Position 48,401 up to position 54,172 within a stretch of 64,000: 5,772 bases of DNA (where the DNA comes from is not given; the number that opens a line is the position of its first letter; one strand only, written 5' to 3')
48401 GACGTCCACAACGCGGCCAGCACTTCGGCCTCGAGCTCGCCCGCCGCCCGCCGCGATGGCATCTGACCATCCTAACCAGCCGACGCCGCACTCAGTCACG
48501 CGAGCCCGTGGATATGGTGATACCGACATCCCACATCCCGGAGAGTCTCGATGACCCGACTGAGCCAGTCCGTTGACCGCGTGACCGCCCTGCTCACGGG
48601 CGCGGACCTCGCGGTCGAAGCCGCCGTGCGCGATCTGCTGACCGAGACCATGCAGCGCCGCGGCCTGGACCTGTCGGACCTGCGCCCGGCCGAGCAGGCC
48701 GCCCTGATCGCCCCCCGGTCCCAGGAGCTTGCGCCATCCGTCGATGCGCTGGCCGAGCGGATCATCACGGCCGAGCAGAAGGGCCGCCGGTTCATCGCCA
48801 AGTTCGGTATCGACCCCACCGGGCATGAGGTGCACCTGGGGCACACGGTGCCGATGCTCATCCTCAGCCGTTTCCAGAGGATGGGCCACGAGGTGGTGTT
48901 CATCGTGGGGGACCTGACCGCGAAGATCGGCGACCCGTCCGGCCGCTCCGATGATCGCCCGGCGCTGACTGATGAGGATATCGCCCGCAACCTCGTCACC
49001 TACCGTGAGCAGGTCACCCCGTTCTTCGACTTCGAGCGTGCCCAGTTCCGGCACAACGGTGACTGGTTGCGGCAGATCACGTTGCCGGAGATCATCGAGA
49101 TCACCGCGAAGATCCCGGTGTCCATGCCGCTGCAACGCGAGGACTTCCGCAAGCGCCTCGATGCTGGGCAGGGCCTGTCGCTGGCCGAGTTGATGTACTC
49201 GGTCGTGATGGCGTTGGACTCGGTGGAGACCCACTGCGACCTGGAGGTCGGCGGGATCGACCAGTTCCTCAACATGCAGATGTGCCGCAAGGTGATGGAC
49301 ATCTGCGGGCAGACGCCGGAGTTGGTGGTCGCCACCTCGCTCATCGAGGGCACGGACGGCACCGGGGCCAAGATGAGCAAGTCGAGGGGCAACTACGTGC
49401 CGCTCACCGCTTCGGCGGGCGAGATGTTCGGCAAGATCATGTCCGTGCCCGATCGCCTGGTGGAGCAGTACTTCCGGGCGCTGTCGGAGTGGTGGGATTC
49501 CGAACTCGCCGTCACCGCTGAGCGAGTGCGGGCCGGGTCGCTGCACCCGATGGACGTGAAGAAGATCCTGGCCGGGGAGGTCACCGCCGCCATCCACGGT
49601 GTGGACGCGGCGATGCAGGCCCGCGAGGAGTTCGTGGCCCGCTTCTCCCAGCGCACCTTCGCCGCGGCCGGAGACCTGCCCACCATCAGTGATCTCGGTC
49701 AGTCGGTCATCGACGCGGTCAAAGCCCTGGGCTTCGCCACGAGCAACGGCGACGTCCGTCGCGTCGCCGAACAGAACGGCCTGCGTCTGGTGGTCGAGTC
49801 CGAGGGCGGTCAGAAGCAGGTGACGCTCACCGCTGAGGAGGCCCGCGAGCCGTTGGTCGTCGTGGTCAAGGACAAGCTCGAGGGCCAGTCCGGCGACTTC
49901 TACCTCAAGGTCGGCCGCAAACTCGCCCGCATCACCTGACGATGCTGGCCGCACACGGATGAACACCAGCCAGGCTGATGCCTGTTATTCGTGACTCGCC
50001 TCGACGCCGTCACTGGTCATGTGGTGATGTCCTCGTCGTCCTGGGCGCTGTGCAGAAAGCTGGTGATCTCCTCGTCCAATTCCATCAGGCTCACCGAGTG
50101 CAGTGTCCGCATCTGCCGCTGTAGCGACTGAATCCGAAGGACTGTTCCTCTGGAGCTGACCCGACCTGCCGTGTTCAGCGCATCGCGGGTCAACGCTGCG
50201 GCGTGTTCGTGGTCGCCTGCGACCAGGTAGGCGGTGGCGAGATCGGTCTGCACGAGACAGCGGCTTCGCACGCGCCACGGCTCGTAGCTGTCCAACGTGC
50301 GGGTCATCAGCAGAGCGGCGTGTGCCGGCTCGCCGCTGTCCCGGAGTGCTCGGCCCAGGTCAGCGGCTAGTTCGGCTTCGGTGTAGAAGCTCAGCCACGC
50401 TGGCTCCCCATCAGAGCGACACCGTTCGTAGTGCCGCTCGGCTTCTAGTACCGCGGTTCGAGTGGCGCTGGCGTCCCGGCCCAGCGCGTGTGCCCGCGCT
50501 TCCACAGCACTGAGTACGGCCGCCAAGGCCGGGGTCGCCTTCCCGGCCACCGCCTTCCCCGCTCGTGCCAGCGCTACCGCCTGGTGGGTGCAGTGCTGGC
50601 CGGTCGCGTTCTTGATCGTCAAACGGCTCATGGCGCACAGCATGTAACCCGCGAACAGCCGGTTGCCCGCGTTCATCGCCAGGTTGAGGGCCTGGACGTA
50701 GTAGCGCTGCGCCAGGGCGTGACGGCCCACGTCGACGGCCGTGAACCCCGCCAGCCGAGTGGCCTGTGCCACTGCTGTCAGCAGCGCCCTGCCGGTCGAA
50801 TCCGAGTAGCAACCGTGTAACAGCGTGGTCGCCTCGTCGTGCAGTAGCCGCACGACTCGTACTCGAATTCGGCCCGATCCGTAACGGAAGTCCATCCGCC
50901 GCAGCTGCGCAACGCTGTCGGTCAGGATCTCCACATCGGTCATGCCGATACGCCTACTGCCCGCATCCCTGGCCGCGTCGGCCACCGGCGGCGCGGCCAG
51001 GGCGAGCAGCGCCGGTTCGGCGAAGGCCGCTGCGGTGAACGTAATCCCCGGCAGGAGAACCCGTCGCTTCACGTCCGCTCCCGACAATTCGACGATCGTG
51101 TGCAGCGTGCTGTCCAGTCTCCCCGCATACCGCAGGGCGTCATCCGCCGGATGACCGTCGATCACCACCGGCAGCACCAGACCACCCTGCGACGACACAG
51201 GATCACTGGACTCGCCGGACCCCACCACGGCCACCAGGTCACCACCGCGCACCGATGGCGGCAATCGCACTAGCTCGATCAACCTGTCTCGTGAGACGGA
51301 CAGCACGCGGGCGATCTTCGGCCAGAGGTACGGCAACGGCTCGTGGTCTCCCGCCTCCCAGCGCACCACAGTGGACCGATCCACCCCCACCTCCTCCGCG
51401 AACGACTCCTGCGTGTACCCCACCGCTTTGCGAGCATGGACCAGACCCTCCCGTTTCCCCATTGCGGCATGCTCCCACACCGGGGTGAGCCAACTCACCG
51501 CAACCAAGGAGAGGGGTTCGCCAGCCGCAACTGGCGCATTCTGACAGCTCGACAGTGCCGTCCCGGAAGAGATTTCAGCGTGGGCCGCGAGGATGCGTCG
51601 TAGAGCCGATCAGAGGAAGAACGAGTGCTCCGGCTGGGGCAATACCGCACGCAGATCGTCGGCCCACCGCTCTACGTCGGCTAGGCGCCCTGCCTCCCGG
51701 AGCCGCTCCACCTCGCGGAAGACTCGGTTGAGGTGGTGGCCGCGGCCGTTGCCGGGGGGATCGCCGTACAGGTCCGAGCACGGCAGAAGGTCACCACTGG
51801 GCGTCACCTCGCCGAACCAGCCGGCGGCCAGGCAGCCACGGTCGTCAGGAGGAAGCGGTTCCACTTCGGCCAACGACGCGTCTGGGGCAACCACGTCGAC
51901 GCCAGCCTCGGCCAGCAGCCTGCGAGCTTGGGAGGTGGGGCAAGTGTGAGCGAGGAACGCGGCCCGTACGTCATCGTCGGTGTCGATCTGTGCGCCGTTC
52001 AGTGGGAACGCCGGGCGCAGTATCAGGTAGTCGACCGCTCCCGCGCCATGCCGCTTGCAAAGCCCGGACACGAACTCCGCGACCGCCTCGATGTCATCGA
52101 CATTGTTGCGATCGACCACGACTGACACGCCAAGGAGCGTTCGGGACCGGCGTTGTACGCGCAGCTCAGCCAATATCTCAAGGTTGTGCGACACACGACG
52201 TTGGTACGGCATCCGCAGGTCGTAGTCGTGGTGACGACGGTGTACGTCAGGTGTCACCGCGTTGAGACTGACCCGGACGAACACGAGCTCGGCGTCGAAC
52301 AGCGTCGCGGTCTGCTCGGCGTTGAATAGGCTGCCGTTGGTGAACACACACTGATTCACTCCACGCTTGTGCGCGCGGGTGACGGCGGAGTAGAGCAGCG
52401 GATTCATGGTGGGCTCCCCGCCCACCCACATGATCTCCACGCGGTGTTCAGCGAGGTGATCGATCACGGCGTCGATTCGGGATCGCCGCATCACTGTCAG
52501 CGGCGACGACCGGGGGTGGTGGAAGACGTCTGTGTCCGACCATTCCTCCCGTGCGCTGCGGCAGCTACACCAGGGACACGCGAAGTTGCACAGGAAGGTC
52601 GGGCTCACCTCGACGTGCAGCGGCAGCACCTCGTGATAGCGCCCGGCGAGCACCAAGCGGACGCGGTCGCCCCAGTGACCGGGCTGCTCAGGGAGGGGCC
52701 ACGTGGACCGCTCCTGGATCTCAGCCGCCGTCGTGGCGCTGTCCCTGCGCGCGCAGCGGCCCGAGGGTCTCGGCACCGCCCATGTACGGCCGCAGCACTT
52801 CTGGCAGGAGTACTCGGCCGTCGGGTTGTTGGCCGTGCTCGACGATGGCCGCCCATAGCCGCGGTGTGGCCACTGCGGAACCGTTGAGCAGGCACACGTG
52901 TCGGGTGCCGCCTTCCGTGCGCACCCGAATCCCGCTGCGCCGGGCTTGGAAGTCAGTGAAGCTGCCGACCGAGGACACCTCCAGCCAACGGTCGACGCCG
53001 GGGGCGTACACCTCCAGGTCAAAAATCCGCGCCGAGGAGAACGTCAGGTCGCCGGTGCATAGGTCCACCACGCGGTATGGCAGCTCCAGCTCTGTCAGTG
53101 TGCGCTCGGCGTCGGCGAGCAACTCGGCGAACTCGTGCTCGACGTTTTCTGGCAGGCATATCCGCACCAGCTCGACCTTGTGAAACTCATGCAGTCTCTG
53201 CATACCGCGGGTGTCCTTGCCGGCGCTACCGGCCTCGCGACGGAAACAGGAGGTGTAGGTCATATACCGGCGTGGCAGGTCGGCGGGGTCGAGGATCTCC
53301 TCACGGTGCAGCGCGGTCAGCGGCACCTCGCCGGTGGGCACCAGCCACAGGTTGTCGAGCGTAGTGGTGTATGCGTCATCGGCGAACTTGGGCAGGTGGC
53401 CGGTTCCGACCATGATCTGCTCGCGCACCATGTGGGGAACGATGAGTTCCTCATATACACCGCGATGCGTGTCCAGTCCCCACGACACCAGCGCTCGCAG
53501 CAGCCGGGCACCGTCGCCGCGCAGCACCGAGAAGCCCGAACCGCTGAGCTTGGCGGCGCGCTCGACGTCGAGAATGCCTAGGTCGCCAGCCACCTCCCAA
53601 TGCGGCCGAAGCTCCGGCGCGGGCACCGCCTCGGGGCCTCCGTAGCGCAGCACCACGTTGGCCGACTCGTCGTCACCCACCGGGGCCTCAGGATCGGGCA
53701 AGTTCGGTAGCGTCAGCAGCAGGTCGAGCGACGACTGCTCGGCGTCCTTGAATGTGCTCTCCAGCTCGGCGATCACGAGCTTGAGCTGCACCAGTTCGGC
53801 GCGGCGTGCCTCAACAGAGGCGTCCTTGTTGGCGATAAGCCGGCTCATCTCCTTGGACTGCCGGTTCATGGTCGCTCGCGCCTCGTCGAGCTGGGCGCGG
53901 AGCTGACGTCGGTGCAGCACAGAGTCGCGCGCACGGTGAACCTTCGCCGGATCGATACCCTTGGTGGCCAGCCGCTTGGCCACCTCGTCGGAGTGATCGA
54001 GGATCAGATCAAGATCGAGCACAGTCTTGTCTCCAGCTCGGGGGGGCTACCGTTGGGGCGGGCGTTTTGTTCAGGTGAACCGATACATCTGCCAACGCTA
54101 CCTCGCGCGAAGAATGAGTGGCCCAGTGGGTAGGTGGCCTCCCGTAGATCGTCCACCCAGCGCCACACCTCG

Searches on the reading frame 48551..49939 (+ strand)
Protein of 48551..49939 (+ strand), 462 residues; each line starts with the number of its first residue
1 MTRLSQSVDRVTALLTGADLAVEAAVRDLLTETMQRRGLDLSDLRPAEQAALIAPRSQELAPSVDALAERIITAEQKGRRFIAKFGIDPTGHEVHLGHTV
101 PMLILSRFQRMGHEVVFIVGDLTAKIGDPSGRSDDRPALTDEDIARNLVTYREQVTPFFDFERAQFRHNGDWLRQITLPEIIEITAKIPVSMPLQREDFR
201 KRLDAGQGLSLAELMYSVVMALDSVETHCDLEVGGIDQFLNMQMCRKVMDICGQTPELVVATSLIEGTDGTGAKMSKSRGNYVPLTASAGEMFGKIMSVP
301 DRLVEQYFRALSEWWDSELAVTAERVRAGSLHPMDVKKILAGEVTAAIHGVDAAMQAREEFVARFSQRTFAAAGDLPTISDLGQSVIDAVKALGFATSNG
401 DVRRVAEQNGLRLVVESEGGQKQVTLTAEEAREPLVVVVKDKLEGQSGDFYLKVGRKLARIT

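Call 93: search_protein_families(library=ncbifam, proteins=[window:48551-49939:+], max_evalue=0.00001)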
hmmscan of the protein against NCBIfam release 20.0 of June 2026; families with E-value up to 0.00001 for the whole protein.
window:48551-49939:+ (462 aa): 3 families
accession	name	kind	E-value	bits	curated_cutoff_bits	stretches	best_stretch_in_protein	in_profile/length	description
TIGR00234.1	tyrS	equivalog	3e-73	247.2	113.8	1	72-426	27-383/406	tyrosine--tRNA ligase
NF006330.0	PRK08560.1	equivalog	1.9e-13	50.2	220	1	77-297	29-246/342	tyrosine--tRNA ligase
TIGR00233.1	trpS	equivalog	1.7e-10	40.7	176.75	1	85-298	7-217/328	tryptophan--tRNA ligase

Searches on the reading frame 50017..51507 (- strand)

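Call 51: search_protein_families(library=pfam, proteins=[window:50017-51507:-], max_evalue=0.0001)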
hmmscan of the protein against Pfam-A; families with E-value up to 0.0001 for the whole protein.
window:50017-51507:- (496 aa): 2 families
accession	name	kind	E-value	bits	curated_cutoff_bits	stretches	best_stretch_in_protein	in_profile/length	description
PF01381.28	HTH_3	-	5e-11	42.9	23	1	25-75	4-54/55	Helix-turn-helix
PF13560.12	HTH_31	-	4.4e-06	27.4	27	1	24-76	8-61/64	Helix-turn-helix domain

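Call 93: search_protein_families(library=ncbifam, proteins=[window:50017-51507:-], max_evalue=0.00001)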
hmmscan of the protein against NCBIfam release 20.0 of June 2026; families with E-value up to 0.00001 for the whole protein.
window:50017-51507:- (496 aa): 4 families
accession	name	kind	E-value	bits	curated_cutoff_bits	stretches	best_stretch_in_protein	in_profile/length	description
NF053720.1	NsdA_fam_reg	subfamily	2.1e-84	284.5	75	1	121-471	81-422/432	NsdA family TPR-like regulatory protein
NF050130.1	TransRepNsdA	equivalog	3.7e-34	118.1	830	1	175-479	156-469/480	transcriptional repressor NsdA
NF050135.1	DNAbindNdsB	equivalog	7.6e-25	87.5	700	1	184-482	177-478/482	DNA-binding protein NsdB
NF041951.1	phage_RstR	subfamily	9.1e-11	42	80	1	19-77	4-62/108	RstR family transcriptional repressor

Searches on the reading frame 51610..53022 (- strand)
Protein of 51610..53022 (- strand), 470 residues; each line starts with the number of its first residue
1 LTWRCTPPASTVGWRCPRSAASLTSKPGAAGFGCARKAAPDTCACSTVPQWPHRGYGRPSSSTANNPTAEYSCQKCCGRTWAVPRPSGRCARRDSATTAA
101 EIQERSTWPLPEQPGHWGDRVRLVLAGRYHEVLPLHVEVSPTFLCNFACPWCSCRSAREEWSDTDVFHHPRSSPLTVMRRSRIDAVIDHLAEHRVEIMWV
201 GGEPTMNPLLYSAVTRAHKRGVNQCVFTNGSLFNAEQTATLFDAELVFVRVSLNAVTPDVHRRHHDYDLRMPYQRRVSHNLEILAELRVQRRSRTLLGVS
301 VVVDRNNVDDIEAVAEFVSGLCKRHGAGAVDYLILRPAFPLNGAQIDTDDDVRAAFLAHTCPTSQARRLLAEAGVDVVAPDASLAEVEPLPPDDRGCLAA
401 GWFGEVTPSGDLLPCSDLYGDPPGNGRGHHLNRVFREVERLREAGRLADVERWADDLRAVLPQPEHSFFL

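Call 51: search_protein_families(library=pfam, proteins=[window:51610-53022:-], max_evalue=0.0001)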
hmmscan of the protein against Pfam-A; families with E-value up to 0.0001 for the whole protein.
window:51610-53022:- (470 aa): 1 family
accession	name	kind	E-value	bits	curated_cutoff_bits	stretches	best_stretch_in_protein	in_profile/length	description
PF04055.27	Radical_SAM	-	4e-17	63.3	29.5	1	140-318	2-166/166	Radical SAM superfamily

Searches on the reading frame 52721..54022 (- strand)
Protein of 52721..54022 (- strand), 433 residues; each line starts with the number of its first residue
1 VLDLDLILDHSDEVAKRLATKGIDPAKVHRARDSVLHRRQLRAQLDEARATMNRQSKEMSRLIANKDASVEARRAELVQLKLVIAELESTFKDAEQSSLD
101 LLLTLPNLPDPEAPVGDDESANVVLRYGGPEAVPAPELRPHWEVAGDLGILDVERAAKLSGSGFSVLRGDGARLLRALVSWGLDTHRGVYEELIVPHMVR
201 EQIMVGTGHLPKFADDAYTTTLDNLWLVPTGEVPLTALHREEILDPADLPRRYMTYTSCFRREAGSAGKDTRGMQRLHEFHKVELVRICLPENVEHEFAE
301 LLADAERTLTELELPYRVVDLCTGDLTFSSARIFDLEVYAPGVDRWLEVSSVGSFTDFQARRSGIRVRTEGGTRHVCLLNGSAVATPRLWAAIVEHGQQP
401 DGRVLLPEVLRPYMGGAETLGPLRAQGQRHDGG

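Call 82: search_protein_families(library=ncbifam, proteins=[window:52721-54022:-], max_evalue=0.00001)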
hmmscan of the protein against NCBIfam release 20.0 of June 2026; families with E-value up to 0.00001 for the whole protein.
window:52721-54022:- (433 aa): 3 families
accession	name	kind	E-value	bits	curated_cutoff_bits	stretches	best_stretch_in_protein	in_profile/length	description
TIGR00414.1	serS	equivalog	6.4e-122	407.6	301.65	1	1-414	1-418/418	serine--tRNA ligase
TIGR00418.1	thrS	equivalog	3.1e-10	39.6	383.65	1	139-323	171-353/565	threonine--tRNA ligase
NF002120.0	PRK00960.1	equivalog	1.2e-06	27.3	611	1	238-317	324-400/518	serine--tRNA ligase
